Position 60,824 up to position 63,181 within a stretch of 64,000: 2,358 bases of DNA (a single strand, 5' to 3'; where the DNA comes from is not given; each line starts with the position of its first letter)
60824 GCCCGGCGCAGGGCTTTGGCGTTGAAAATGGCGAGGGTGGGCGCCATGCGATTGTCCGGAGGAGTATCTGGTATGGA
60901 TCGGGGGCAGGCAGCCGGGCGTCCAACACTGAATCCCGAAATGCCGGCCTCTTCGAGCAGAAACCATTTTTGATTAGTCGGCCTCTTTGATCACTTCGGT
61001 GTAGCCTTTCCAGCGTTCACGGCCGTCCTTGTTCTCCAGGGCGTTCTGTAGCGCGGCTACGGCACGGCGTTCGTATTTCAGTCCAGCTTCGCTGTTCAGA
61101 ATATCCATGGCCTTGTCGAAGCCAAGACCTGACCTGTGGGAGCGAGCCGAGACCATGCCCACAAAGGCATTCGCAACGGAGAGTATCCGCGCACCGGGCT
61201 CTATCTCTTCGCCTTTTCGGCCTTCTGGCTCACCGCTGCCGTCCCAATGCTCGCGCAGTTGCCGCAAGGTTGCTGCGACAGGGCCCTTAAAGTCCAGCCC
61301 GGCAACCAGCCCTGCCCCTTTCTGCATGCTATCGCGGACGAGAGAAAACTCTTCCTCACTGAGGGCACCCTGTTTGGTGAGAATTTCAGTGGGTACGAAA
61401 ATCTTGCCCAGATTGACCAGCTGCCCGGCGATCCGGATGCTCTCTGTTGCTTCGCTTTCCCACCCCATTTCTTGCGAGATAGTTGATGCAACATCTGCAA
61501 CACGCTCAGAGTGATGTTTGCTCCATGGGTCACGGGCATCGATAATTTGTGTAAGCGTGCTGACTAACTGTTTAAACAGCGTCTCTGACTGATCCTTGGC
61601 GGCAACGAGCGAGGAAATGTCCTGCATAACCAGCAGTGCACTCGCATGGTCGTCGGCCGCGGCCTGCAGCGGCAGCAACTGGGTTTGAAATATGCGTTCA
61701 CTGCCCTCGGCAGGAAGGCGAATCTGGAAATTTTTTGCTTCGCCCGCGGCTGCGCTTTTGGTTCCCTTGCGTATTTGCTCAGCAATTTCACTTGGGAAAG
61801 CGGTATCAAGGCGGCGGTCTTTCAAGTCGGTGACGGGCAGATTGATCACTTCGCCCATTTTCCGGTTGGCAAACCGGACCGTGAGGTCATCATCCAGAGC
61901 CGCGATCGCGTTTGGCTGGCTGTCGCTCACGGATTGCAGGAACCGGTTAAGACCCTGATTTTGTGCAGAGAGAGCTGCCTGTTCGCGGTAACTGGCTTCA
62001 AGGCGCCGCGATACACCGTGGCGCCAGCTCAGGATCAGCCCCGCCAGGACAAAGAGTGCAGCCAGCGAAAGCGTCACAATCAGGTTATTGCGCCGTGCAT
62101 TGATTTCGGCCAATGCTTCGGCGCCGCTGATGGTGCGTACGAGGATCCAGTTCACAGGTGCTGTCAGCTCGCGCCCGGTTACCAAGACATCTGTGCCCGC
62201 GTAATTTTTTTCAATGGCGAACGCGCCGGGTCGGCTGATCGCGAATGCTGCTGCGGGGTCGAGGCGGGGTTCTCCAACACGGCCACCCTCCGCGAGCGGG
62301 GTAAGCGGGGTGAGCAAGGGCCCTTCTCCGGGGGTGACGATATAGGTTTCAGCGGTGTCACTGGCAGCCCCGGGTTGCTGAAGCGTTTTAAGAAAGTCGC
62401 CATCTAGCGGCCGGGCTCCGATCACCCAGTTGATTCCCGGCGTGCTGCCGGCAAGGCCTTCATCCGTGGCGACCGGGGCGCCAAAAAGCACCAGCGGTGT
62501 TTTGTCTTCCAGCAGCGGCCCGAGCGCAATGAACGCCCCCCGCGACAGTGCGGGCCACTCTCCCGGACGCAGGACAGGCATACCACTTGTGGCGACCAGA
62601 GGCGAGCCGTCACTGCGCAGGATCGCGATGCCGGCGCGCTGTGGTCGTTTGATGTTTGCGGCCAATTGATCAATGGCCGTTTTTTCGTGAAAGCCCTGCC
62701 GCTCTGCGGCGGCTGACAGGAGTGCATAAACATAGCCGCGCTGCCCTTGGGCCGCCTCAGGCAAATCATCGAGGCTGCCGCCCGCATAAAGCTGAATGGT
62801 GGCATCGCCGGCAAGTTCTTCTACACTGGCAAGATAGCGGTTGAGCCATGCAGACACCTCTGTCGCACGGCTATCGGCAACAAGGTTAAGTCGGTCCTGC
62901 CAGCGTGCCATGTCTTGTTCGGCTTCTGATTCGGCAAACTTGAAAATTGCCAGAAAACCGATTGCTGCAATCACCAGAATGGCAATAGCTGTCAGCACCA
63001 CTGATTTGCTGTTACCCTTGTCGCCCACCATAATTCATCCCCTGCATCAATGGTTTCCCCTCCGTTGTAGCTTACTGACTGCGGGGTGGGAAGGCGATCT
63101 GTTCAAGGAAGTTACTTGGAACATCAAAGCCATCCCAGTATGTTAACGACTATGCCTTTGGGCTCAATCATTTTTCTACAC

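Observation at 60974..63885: Transmembrane protein with a degenerate HD-GYP domain, divergent from a LapG-like periplasmic cysteine protease: a possible LapD/LapG-type switch on a different c-di-GMP module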

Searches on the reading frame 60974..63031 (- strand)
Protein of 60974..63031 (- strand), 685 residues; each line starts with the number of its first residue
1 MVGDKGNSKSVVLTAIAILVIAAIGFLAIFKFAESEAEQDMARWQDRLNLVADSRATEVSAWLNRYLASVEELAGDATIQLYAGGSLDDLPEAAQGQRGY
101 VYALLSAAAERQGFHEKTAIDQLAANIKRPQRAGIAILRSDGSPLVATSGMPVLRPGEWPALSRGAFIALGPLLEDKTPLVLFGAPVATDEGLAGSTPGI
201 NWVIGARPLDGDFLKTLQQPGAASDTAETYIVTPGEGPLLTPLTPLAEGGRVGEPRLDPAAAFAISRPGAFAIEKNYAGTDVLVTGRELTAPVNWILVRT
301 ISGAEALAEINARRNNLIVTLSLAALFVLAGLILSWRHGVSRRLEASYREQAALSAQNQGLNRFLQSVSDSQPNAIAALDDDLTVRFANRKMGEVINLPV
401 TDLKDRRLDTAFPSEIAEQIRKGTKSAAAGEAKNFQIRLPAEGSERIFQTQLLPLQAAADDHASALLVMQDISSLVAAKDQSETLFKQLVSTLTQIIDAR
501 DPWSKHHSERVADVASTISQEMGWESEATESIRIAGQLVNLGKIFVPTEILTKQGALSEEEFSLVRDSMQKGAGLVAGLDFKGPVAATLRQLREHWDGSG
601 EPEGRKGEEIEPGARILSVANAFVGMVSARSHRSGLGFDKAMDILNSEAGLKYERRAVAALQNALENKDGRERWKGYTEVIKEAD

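Call 3: search_protein_families(library=pfam, proteins=[window:60974-63031:-], max_evalue=1)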
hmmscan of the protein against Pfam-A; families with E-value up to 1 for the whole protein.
window:60974-63031:- (685 aa): 8 families
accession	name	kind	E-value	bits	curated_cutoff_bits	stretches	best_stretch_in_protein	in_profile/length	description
PF13487.12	HD_5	-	1.7e-37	129.2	27.2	1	493-655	3-168/170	HD domain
PF08448.16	PAS_4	-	1.7e-12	48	23.1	1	370-475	2-108/110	PAS fold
PF01966.28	HD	-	3.5e-06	27.7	22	1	506-623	3-113/116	HD domain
PF00989.32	PAS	-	2.6e-05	24.6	22.6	1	365-472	3-113/113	PAS fold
PF13596.12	PAS_10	-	3.2e-05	24.9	22.1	1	371-472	7-105/106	PAS domain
PF13188.13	PAS_8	-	0.034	14.5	21.8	1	364-415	2-53/65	PAS domain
PF05228.19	CHASE4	-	0.11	13.1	26.2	1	168-219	83-131/140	CHASE4 domain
PF13426.13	PAS_9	-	0.27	12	27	1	374-473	2-102/103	PAS domain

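Call 4: search_protein_families(library=ncbifam, proteins=[window:60974-63031:-], max_evalue=1)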
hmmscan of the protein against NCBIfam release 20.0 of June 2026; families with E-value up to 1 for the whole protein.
window:60974-63031:- (685 aa): 5 families
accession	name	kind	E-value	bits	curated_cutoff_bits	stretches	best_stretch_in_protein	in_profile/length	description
NF053512.1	nitric_RR_NosR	exception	1.2e-31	110.2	400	1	470-672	158-361/422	response regulator c-di-GMP phosphodiesterase, NosR family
TIGR00229.1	sensory_box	domain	0.00016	21.8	22.9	1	364-478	6-122/126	PAS domain S-box protein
NF041831.1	NO_HK_NahK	exception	0.00025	19.1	1500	1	348-474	310-433/854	hybrid sensor histidine kinase/response regulator NahK/ErcS'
NF046044.1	PnpS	equivalog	0.00036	19.7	400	1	349-475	41-163/390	two-component system histidine kinase PnpS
TIGR02966.1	phoR_proteo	equivalog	0.04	12.9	334.2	1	365-476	8-108/333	phosphate regulon sensor histidine kinase PhoR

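Call 6: search_solved_structures(query=window:60974-63031:-, max_evalue=0.001, show_alignments=3)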
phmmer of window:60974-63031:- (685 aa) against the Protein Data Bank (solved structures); distinct sequences matched with E-value up to 0.001: 5.
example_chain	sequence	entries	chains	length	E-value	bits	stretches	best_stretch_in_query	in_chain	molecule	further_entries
9rc0_A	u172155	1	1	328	2.1e-36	128.8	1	364-670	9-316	HD domain/sensory box protein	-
9rbz_A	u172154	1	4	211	4e-31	111.4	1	471-670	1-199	HD domain/sensory box protein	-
5z7c_A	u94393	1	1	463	2.6e-23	85.6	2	486-665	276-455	3'3'-cGAMP-specific phosphodiesterase 3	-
4mcw_A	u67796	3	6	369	3.2e-18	68.8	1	487-653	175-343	Metal dependent phosphohydrolase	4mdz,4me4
4r8z_A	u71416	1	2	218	2.8e-10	42.5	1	489-661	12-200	Cyclic di-GMP phosphodiesterase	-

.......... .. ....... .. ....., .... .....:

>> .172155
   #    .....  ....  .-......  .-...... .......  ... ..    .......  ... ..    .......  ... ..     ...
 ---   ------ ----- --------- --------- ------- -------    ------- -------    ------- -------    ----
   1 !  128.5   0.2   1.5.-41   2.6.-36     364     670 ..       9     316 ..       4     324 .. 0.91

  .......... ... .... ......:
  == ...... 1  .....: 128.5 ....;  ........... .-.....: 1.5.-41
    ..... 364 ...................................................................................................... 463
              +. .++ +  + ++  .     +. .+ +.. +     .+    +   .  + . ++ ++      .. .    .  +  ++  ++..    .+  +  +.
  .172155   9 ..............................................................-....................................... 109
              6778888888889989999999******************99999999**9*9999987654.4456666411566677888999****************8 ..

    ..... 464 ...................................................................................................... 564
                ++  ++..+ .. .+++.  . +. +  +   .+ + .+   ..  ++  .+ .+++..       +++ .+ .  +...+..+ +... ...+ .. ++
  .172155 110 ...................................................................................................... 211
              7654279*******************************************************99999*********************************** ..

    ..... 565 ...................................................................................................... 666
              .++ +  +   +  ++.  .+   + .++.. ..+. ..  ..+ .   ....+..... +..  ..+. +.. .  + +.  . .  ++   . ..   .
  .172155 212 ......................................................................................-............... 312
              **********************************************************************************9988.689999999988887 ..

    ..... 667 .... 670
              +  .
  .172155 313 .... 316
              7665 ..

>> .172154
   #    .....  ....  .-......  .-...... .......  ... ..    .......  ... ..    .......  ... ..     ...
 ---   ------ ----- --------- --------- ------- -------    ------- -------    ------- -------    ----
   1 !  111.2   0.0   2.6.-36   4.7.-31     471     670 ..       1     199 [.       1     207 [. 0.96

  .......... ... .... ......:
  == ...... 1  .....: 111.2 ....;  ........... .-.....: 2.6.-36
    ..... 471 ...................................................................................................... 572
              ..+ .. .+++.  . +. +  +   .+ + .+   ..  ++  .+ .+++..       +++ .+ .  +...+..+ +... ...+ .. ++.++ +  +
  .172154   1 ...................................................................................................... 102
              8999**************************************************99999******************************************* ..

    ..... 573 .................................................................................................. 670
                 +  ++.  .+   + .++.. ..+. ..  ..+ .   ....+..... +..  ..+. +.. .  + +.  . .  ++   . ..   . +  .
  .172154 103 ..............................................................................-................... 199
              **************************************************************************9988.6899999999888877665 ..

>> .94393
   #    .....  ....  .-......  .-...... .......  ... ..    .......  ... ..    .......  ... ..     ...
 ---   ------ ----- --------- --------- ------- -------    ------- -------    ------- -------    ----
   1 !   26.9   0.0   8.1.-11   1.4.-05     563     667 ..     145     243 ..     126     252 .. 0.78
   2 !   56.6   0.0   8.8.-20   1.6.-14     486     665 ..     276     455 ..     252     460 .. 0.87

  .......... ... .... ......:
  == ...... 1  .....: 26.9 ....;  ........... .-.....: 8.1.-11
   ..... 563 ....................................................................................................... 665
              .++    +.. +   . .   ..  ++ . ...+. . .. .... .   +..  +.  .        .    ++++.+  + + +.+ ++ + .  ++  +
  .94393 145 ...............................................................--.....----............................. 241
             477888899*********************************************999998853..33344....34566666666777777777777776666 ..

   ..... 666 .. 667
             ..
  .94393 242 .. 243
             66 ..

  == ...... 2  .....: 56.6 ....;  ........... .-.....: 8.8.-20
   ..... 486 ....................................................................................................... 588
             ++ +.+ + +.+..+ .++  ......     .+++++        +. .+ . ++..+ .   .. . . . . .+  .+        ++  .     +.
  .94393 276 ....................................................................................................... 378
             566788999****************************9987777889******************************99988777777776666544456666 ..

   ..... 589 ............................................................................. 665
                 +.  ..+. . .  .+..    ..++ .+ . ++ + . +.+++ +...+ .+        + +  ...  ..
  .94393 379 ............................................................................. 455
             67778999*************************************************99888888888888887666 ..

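Call 20: find_homologous_proteins(query=window:60974-63031:-, max_evalue=1e-10)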
Query window:60974-63031:- (685 aa): 134 proteins with E <= 1e-10 among 8000 candidates; the best 120 are listed.
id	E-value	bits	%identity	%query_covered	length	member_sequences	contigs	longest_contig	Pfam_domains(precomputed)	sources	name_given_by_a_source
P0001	0.0e+0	1246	82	100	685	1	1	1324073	PF13487.13,PF08448.17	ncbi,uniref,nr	ncbi:HD-GYP domain-containing protein [Kordiimonas aestuarii]|uniref:HD-GYP domain-containing protei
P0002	0.0e+0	1187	78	100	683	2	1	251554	PF13487.13,PF01966.29,PF08448.17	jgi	jgi:HD-GYP domain-containing protein (c-di-GMP phosphodiesterase class II)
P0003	0.0e+0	1173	77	100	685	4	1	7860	PF13487.13,PF01966.29,PF08448.17,PF00989.32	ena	-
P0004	0.0e+0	1170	77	100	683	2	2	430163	PF13487.13,PF01966.29,PF08448.17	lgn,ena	-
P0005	0.0e+0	1144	76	100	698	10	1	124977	PF13487.13,PF08448.17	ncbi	-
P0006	0.0e+0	1133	76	99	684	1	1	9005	PF13487.13,PF01966.29,PF08448.17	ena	-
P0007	0.0e+0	1054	71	100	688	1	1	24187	PF13426.14,PF13487.13,PF01966.29,PF08448.17,PF00989.32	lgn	-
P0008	0.0e+0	1049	70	100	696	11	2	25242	PF13487.13,PF08448.17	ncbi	-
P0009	0.0e+0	1043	70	99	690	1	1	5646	PF13426.14,PF13487.13,PF01966.29,PF08448.17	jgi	jgi:HD-GYP domain-containing protein (c-di-GMP phosphodiesterase class II)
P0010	0.0e+0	1035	70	99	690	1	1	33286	PF13487.13,PF01966.29,PF08448.17,PF00989.32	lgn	-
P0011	0.0e+0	1033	69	100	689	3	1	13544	PF13426.14,PF13487.13,PF01966.29,PF08448.17,PF00989.32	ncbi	-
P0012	0.0e+0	1029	70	99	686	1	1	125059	PF13487.13,PF01966.29,PF08448.17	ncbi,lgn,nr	ncbi:MAG: PAS domain-containing protein [Alphaproteobacteria bacterium]|nr:PAS domain-containing pro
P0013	0.0e+0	1028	69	100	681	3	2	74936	PF13487.13,PF01966.29,PF08448.17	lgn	-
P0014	0.0e+0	1017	68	99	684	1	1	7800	PF13487.13,PF01966.29,PF08448.17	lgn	-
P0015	5.2e-294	995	66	100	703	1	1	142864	PF13487.13,PF01966.29,PF08448.17,PF00989.32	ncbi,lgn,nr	ncbi:MAG: PAS domain-containing protein [Alphaproteobacteria bacterium]|nr:MAG: PAS domain-containin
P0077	7.7e-218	743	51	100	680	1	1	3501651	PF13426.14,PF13487.13,PF08448.17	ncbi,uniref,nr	ncbi:HD-GYP domain-containing protein [Kordiimonas sp. SCSIO 12610]|uniref:HD-GYP domain-containing 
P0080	3.7e-210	718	52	98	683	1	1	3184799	PF13487.13,PF08448.17,PF00989.32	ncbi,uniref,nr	ncbi:HD domain-containing phosphohydrolase [Temperatibacter marinus]|uniref:HD domain-containing pho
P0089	3.9e-128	447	39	97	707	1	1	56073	PF13487.13,PF01966.29,PF08448.17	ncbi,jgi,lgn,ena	-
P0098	6.9e-115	403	36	97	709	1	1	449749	PF02743.25,PF13487.13,PF01966.29,PF08448.17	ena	-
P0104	7.0e-111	390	35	96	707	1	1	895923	PF13188.14,PF13487.13,PF08448.17,PF00989.32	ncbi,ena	-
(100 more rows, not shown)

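Call 22: find_encoding_contigs(protein=P0001, flank=10000, max_places=2)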
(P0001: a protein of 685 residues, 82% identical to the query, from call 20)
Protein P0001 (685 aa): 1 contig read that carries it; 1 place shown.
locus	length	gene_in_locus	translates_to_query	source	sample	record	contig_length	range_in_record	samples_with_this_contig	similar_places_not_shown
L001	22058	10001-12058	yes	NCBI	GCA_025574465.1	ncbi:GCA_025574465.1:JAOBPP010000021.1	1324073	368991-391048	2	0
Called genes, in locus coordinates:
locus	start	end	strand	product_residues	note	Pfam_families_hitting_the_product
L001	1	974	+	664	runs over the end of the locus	PF00912:Transgly, PF00905:Transpeptidase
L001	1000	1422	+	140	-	PF08818:DUF1801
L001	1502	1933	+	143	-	PF01152:Bac_globin (weak)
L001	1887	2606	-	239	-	PF01863:YgjP-like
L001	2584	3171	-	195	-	-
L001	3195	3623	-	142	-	PF03692:CxxCxxCC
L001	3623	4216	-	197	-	PF00578:AhpC-TSA, PF02630:SCO1-SenC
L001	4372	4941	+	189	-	-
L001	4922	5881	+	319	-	PF03186:CobD_Cbib (weak)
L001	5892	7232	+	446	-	PF25323:6TM_PilS (weak), PF00512:HisKA, PF13581:HATPase_c_2 (weak), PF02518:HATPase_c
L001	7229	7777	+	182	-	PF00072:Response_reg, PF13556:HTH_30 (faint)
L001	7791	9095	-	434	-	-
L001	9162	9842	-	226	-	PF06035:Peptidase_C93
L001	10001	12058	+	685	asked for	PF08448:PAS_4, PF13487:HD_5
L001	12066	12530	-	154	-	PF06319:MmcB-like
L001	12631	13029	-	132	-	-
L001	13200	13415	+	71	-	PF11324:DUF3126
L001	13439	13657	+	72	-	-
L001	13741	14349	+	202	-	PF00583:Acetyltransf_1, PF13508:Acetyltransf_7, PF13673:Acetyltransf_10 (weak)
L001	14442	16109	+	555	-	PF00534:Glycos_transf_1, PF13692:Glyco_trans_1_4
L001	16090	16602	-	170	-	PF04115:Ureidogly_lyase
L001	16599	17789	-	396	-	PF06181:Urate_ox_N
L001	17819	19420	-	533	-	PF20656:MS_N, PF01274:MS_TIM-barrel, PF20659:MS_C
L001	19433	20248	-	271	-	PF02625:XdhC_CoxI, PF13478:XdhC_C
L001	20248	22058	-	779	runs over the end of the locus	PF01315:Ald_Xan_dh_C, PF02738:MoCoBD_1, PF20256:MoCoBD_2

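Call 23: find_encoding_contigs(protein=P0077, flank=10000, max_places=2)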
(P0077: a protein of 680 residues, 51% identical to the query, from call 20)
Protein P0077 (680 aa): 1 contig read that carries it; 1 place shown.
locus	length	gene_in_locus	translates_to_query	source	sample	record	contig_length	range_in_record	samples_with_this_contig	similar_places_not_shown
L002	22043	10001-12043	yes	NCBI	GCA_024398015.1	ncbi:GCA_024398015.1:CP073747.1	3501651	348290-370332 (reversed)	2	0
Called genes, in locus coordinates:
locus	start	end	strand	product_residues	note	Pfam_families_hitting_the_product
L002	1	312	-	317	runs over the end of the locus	PF25917:BSH_RND (weak), PF25967:RND-MFP_C, PF25989:YknX_C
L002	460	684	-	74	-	-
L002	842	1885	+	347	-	PF12625:Arabinose_bd, PF00165:HTH_AraC (faint), PF12833:HTH_18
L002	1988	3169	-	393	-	PF00890:FAD_binding_2, PF01134:GIDA (faint), PF01266:DAO (weak), PF03486:HI0933_like, PF07992:Pyr_redox_2, PF12831:FAD_oxidored, PF13738:Pyr_redox_3 (weak), PF22780:HI0933_like_1st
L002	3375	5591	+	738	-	PF00672:HAMP, PF00015:MCPsignal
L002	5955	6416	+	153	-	PF05099:TerB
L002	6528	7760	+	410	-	PF01773:Nucleos_tra2_N, PF07670:Gate, PF07662:Nucleos_tra2_C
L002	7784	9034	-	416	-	-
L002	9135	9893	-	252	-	PF04473:DUF553 (weak), PF06035:Peptidase_C93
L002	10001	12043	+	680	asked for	PF08448:PAS_4, PF13426:PAS_9 (weak), PF13487:HD_5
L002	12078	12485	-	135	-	-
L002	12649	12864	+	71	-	PF11324:DUF3126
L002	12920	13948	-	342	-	PF00990:GGDEF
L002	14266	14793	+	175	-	PF06127:Mpo1-like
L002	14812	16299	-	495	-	PF13396:PLDc_N, PF13091:PLDc_2, PF00614:PLDc (weak)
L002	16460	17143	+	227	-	PF02463:SMC_N (faint), PF00005:ABC_tran, PF13304:AAA_21 (weak)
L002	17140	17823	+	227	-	PF03379:CcmB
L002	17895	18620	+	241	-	PF01578:Cytochrom_C_asm, PF27518:CcmC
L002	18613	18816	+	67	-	PF04995:CcmD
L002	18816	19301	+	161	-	PF03100:CcmE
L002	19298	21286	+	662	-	PF01578:Cytochrom_C_asm, PF16327:CcmF_C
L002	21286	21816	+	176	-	PF00578:AhpC-TSA, PF08534:Redoxin, PF00085:Thioredoxin (weak), PF13098:Thioredoxin_2 (weak), PF13905:Thioredoxin_8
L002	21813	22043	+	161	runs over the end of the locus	PF03918:CcmH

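Call 24: find_encoding_contigs(protein=P0080, flank=10000, max_places=2)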
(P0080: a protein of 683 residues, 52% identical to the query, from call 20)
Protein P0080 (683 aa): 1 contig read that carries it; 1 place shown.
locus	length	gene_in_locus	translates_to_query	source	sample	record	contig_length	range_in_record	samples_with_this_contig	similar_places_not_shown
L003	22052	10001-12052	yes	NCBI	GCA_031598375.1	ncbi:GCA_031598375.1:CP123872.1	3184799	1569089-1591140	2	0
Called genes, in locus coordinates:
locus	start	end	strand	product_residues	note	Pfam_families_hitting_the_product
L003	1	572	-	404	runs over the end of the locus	PF00890:FAD_binding_2, PF01134:GIDA (faint), PF01494:FAD_binding_3 (weak), PF03486:HI0933_like, PF07992:Pyr_redox_2, PF12831:FAD_oxidored (weak), PF13450:NAD_binding_8, PF22780:HI0933_like_1st, +4 more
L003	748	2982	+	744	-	PF00672:HAMP, PF00015:MCPsignal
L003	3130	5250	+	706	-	-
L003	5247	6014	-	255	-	PF01863:YgjP-like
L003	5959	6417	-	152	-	PF03692:CxxCxxCC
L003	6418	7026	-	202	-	PF00578:AhpC-TSA (faint), PF02630:SCO1-SenC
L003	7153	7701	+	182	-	-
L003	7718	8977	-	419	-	PF00563:EAL (weak)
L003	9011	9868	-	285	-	PF06035:Peptidase_C93, PF04473:DUF553 (weak)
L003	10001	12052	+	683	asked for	PF00989:PAS (weak), PF08448:PAS_4, PF13487:HD_5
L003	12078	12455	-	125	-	-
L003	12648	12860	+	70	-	PF11324:DUF3126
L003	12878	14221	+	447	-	PF00202:Aminotran_3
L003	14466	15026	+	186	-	PF00440:TetR_N, PF21993:TetR_C_13_2 (weak)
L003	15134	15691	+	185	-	PF08712:Nfu_N, PF01106:NifU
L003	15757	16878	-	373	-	PF01522:Polysacc_deac_1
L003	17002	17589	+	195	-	PF00881:Nitroreductase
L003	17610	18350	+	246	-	PF00814:TsaD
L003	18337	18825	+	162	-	PF00583:Acetyltransf_1, PF13508:Acetyltransf_7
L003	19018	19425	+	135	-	PF05443:ROS_MUCR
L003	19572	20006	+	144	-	PF01475:FUR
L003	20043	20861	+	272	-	PF01553:Acyltransferase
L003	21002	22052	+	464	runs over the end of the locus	PF00919:UPF0004, PF04055:Radical_SAM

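Call 26: search_protein_families(library=pfam, proteins=[L001:7791-9095:-, L002:7784-9034:-, L003:7718-8977:-], max_evalue=5)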
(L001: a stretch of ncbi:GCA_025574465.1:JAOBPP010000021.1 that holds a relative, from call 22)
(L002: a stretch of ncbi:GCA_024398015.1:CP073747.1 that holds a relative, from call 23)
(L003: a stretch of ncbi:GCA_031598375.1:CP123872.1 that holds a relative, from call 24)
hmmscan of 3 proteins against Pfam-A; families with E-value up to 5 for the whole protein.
L001:7791-9095:- (434 aa): 1 family
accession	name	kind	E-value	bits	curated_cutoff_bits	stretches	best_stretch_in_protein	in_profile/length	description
PF00563.25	EAL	-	0.0021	17.9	31.3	1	262-426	62-231/236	EAL domain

L002:7784-9034:- (416 aa): 1 family
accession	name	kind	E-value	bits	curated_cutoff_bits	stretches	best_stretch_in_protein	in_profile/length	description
PF18652.6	Adhesin_P1_N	-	0.14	12.9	27.1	1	124-164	16-56/106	Adhesin P1 N-terminal domain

L003:7718-8977:- (419 aa): 4 families
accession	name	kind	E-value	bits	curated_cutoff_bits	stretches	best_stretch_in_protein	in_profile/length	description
PF00563.25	EAL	-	8.7e-08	32.2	31.3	1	235-416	48-231/236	EAL domain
PF01740.26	STAS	-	0.13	12.5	22.6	1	320-366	60-105/106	STAS domain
PF00006.31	ATP-synt_ab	-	0.14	12.2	29.5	1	217-318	104-204/213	ATP synthase alpha/beta family, nucleotide-binding domain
PF05192.23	MutS_III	-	0.17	12.6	34.1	1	191-303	70-180/194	MutS domain III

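Call 27: search_solved_structures(query=L001:7791-9095:-, max_evalue=1, show_alignments=2)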
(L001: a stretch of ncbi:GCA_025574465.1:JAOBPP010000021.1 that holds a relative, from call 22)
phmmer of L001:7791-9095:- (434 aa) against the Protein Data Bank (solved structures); distinct sequences matched with E-value up to 1: 0.
